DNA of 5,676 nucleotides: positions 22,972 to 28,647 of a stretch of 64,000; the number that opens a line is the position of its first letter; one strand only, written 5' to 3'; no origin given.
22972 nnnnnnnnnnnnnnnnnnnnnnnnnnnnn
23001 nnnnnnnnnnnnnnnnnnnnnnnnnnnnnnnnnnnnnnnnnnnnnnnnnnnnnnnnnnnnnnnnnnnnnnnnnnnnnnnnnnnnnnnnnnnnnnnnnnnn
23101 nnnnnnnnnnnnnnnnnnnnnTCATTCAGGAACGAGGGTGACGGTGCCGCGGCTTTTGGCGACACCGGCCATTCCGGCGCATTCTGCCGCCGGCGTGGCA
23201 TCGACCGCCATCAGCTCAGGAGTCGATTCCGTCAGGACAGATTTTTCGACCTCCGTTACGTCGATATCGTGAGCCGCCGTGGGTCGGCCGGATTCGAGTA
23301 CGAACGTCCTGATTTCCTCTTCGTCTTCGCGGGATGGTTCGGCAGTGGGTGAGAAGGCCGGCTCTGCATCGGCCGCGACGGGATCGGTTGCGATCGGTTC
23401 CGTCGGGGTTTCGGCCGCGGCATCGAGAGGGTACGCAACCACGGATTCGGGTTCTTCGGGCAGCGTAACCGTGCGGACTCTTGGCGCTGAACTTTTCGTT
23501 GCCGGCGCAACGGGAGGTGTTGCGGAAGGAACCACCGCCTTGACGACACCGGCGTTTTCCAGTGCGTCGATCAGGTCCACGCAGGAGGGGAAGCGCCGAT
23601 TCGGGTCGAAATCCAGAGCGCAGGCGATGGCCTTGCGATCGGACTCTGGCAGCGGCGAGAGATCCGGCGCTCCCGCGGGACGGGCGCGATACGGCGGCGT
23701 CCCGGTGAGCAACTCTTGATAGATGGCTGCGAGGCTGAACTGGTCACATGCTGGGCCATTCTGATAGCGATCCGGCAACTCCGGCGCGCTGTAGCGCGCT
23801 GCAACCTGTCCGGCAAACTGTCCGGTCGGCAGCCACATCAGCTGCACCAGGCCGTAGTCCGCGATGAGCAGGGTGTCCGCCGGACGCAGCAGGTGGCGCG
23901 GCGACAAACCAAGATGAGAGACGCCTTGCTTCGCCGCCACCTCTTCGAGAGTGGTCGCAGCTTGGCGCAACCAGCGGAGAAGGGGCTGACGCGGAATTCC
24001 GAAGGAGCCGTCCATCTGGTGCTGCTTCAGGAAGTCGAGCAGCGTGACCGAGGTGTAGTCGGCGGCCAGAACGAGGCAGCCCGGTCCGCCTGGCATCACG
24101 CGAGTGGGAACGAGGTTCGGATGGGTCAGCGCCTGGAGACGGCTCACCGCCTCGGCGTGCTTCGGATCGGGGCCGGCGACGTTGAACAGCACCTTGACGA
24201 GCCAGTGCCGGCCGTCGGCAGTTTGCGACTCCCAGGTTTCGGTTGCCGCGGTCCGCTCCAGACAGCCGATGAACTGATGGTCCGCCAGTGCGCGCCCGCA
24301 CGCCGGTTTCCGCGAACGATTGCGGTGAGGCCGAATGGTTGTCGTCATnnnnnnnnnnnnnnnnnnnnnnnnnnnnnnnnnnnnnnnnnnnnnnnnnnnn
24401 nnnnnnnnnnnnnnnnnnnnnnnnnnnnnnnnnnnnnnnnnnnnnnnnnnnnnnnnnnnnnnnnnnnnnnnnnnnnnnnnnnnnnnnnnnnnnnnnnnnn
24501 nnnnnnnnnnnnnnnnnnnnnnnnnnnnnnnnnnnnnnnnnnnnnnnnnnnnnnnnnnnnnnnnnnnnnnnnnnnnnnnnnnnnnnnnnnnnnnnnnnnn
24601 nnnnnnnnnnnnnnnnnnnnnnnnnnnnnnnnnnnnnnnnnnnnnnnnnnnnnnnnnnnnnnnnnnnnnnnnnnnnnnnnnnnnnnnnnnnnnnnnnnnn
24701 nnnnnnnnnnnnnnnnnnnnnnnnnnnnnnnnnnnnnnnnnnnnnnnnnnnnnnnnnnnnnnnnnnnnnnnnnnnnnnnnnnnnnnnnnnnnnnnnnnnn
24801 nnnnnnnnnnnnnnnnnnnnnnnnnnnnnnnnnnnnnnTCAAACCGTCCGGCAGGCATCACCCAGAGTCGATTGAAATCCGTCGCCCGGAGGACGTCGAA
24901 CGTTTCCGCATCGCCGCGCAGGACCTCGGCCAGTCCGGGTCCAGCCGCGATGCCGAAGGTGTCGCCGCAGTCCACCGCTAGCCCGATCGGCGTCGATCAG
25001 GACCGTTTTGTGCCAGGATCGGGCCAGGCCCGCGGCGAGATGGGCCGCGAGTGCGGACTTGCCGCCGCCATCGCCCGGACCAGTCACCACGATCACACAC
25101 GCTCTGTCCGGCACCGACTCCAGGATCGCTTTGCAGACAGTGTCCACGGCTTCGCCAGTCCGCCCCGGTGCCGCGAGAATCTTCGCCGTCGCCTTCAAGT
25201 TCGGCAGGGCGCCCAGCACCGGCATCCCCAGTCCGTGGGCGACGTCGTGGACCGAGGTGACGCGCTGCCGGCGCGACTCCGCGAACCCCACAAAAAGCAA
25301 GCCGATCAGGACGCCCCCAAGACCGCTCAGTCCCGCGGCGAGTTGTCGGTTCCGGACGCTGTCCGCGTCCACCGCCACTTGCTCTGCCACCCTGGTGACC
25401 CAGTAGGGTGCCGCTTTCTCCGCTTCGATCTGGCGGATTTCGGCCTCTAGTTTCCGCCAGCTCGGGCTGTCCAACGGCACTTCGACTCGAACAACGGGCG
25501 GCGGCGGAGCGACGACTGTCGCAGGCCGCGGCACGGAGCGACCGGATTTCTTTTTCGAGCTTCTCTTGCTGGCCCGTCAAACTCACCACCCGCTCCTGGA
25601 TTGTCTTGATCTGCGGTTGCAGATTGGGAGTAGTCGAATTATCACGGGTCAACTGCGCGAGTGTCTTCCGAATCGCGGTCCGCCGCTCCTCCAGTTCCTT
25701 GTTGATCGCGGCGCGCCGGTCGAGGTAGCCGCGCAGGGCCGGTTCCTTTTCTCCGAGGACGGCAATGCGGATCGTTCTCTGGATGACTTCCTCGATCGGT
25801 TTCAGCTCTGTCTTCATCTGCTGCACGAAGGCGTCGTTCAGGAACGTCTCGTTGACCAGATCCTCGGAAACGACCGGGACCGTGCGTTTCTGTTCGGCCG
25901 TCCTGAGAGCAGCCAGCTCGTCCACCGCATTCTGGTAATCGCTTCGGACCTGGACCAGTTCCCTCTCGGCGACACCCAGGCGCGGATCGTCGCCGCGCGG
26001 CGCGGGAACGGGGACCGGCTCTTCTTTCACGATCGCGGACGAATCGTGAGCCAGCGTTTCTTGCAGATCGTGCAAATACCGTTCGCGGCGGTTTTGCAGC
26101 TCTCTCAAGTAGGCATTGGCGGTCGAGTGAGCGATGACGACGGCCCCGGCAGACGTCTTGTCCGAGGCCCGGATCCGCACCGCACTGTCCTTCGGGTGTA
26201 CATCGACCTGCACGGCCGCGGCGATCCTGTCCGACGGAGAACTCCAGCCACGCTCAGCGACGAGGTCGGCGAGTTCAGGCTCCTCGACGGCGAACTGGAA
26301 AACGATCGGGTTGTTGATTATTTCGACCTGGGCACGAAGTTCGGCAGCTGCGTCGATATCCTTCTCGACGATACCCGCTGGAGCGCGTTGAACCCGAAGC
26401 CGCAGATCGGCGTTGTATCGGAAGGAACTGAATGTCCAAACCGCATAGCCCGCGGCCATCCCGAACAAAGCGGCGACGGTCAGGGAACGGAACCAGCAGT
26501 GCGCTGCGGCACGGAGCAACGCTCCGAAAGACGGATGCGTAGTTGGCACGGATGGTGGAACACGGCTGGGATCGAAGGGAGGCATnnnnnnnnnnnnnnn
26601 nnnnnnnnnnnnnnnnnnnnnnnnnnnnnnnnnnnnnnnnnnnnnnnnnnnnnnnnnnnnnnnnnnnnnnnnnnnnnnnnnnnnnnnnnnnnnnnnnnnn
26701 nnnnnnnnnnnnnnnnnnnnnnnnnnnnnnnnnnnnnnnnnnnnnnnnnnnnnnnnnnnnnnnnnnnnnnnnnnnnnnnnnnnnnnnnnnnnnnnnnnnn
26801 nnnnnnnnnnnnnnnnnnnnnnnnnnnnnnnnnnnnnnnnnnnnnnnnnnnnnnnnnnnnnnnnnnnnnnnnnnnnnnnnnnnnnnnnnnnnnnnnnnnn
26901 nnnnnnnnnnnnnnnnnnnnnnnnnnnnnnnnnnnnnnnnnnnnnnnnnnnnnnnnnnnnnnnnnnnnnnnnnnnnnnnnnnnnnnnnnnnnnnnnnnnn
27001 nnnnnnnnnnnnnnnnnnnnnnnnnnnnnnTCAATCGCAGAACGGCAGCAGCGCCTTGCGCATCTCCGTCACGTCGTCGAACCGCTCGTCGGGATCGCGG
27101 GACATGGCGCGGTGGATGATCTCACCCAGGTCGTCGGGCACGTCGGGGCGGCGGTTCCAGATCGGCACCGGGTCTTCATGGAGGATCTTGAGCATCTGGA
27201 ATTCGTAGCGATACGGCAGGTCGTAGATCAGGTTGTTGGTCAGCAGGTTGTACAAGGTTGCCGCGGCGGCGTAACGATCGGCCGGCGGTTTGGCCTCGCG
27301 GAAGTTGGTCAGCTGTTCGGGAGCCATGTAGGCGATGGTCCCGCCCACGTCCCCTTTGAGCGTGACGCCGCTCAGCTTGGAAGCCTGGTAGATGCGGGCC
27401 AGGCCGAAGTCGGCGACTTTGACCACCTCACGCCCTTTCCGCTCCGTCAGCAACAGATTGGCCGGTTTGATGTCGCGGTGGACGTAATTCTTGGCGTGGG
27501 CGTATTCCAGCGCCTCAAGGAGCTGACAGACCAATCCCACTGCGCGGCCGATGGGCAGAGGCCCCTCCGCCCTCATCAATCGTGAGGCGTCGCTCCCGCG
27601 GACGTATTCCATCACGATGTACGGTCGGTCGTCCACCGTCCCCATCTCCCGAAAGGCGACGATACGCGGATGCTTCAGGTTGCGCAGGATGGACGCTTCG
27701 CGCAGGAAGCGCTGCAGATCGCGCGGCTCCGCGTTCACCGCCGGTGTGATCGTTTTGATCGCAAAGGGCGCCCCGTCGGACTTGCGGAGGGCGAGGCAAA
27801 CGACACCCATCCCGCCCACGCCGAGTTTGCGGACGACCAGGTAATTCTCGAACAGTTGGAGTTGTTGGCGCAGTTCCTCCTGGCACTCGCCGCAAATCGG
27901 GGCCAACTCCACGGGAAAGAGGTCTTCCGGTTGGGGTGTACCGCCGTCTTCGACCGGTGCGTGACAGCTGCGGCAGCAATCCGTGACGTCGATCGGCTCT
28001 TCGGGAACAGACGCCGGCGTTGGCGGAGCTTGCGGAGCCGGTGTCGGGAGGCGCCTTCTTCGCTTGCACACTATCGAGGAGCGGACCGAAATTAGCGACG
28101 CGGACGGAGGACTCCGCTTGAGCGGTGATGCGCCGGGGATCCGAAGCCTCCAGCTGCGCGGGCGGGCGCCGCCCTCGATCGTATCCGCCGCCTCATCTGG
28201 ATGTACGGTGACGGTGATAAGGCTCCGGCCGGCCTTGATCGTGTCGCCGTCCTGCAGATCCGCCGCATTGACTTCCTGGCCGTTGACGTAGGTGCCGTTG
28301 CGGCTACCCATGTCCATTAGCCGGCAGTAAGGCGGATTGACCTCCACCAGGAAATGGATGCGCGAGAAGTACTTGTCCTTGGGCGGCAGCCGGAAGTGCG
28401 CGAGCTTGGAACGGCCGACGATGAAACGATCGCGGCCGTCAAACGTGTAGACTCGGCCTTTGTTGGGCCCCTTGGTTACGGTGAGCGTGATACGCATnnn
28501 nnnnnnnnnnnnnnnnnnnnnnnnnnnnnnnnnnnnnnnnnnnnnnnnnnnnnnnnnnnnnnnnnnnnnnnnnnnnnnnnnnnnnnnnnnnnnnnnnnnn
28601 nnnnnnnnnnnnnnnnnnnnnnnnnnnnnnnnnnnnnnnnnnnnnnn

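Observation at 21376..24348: Pseudokinase with a long acidic disordered linker, translationally coupled (ATGA overlap) to a PilZ-domain protein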

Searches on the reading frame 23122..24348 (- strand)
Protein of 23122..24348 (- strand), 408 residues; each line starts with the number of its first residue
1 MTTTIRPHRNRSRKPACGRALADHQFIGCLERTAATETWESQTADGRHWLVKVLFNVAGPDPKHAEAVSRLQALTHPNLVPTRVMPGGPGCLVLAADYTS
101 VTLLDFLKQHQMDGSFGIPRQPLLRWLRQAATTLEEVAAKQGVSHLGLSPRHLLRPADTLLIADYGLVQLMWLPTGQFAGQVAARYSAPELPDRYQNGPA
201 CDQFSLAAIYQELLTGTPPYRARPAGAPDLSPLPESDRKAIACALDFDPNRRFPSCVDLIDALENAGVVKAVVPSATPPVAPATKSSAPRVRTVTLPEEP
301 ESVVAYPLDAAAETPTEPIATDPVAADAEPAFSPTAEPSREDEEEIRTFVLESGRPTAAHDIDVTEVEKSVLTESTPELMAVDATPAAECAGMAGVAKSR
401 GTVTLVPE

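Call 4: search_protein_families(library=pfam, proteins=[window:23122-24348:-], max_evalue=0.1)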
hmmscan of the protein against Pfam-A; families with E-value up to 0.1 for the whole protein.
window:23122-24348:- (408 aa): 2 families
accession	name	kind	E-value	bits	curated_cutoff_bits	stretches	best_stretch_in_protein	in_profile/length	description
PF00069.31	Pkinase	-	1.1e-08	35.2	31.7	1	67-222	48-199/263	Protein kinase domain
PF07714.23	PK_Tyr_Ser-Thr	-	3e-06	27.2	23.1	1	43-222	25-207/258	Protein tyrosine and serine/threonine kinase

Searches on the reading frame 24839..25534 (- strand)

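Call 4: search_protein_families(library=pfam, proteins=[window:24839-25534:-], max_evalue=0.1)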
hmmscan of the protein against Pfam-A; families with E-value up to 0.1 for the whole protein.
window:24839-25534:- (231 aa): 6 families
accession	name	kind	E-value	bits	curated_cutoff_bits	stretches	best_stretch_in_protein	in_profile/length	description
PF01656.29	CbiA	-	4.2e-05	23.9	25.4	1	148-184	1-37/125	CobQ/CobB/MinD/ParA nucleotide binding domain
PF10609.15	ParA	-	0.0092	15.9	27.1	1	147-183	6-41/246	NUBPL iron-transfer P-loop NTPase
PF13500.12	AAA_26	-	0.013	15.8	27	0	52-116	144-194/198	AAA domain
PF01583.26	APS_kinase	-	0.019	15.5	21.1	1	145-200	2-56/152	Adenylylsulphate kinase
PF09140.17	MipZ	-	0.02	14.7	20.7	1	147-197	2-52/262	ATPase MipZ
PF03853.21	YjeF_N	-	0.042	14.2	24.9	1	131-167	10-48/169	YjeF-related protein N-terminus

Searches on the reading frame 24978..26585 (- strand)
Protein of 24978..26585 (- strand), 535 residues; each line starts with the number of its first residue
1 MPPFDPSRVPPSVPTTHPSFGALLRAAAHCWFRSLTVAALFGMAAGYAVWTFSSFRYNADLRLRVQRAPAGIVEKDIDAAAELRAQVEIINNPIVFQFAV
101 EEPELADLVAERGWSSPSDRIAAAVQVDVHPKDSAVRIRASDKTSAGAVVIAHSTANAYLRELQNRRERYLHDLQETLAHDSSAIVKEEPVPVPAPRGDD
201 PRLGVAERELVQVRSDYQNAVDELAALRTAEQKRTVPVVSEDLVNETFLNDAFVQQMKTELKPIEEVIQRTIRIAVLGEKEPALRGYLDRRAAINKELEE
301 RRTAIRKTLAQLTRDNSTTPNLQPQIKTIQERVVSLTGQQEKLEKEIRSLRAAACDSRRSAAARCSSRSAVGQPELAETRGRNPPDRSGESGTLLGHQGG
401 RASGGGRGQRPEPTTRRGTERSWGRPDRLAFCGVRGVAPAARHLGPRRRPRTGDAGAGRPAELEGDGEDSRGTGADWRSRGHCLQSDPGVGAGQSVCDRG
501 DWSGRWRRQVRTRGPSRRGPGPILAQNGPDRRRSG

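Call 4: search_protein_families(library=pfam, proteins=[window:24978-26585:-], max_evalue=0.1)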
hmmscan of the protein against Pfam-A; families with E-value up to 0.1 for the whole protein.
window:24978-26585:- (535 aa): 2 families
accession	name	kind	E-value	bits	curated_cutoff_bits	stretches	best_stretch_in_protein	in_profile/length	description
PF14712.11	Snapin_Pallidin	-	0.022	15.7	29.6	1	322-352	11-41/89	Snapin/Pallidin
PF19776.5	DUF6262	-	0.067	13.8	29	0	255-349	15-109/110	Family of unknown function (DUF6262)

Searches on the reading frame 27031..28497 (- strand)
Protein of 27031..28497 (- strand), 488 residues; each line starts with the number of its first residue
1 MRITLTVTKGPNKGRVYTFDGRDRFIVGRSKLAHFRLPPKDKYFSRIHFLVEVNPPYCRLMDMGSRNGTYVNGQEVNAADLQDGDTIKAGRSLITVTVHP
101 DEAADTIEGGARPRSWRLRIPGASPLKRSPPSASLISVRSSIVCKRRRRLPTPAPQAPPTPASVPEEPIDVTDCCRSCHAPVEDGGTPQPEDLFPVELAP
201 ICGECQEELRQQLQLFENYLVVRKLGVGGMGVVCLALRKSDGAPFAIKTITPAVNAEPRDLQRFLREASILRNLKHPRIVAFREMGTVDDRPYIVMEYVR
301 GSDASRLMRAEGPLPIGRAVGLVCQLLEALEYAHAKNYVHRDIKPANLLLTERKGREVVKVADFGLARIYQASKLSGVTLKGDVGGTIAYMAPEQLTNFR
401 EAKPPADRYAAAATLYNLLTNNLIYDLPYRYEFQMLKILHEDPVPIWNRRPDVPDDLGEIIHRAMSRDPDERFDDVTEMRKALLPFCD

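Call 4: search_protein_families(library=pfam, proteins=[window:27031-28497:-], max_evalue=0.1)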
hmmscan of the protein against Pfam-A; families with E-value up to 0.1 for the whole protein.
window:27031-28497:- (488 aa): 7 families
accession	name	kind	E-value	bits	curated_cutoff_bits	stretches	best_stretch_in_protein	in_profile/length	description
PF00069.31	Pkinase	-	2.4e-47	162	31.7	1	220-473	2-252/263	Protein kinase domain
PF07714.23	PK_Tyr_Ser-Thr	-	8.5e-32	110.9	23.1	1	222-473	4-249/258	Protein tyrosine and serine/threonine kinase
PF00498.31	FHA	-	1.3e-13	51.6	20.7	1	26-90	2-67/67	FHA domain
PF16697.10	Yop-YscD_cpl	-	2.9e-09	37.5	33.2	1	7-94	2-88/94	Inner membrane component of T3SS, cytoplasmic domain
PF01636.29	APH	-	2.5e-08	34.4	23.2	1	244-331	22-108/239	Phosphotransferase enzyme family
PF17667.7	Pkinase_fungal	-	0.0029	16.8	24.1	1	334-397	303-366/387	Fungal protein kinase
PF03109.22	ABC1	-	0.052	13.1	22.9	1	291-371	142-218/244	ABC1 atypical kinase-like domain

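Call 54: search_protein_families(library=ncbifam, proteins=[window:27031-28497:-], max_evalue=0.01)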
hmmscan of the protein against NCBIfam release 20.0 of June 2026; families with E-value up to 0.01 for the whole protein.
window:27031-28497:- (488 aa): 19 families
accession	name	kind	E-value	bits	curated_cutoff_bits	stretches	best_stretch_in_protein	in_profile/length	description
NF033483.0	PknB_PASTA_kin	equivalog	9e-63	213.2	450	1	217-483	7-265/563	Stk1 family PASTA domain-containing Ser/Thr kinase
NF047741.1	antiphage_MADS6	equivalog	3.9e-44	151.2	460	2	207-337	485-611/612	methylation-associated defense system protein kinase MAD6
NF052427.1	StpK7MSMEG_1200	equivalog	2.3e-38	132.1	900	1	216-482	6-264/601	serine/threonine protein kinase StpK7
TIGR03903.1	TOMM_kin_cyc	equivalog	2e-30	105.4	705.75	1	246-412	7-176/1267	TOMM system kinase/cyclase fusion protein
NF009651.0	PRK13184.1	equivalog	2.4e-30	105.3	839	1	217-486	2-290/932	serine/threonine-protein kinase PknD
NF033442.0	BREX_PglW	equivalog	2.7e-27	95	990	1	215-482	510-765/1391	BREX system serine/threonine kinase PglW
NF038150.1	lanthi_synth_IV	equivalog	2.4e-20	72.5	650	1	210-483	182-453/851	class IV lanthionine synthetase LanL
NF053615.1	SerThrKinAfsKStmc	equivalog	3.5e-19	69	1300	1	219-471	15-253/809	protein serine/threonine kinase AfsK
NF033760.1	gliding_GltG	equivalog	5.3e-16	58.3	650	1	2-153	4-153/650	adventurous gliding motility protein GltG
NF058632.1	SerThrKinPrkT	equivalog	8.4e-12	44.7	280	1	217-354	21-154/322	serine/threonine protein kinase PrkT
NF038151.1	lanthi_synth_III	equivalog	6.3e-11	41.4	575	1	213-419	217-423/833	class III lanthionine synthetase LanKC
NF049868.1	FhaB_Rv0019c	equivalog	6.9e-10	39.2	125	1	4-94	68-156/158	FHA domain-containing protein FhaB/FipA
NF043056.1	T4SS_LegK1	equivalog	3.2e-08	32.6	550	1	320-418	191-283/516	Dot/Icm T4SS effector kinase LegK1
NF041660.2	oxygluDhInhib_OdhI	equivalog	6.8e-08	32.5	200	1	5-91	39-122/130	oxoglutarate dehydrogenase inhibitor Odhl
NF052573.1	HisKinEspAMyxo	equivalog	1.2e-07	30.2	1400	1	11-92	35-114/755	serine histidine kinase EspA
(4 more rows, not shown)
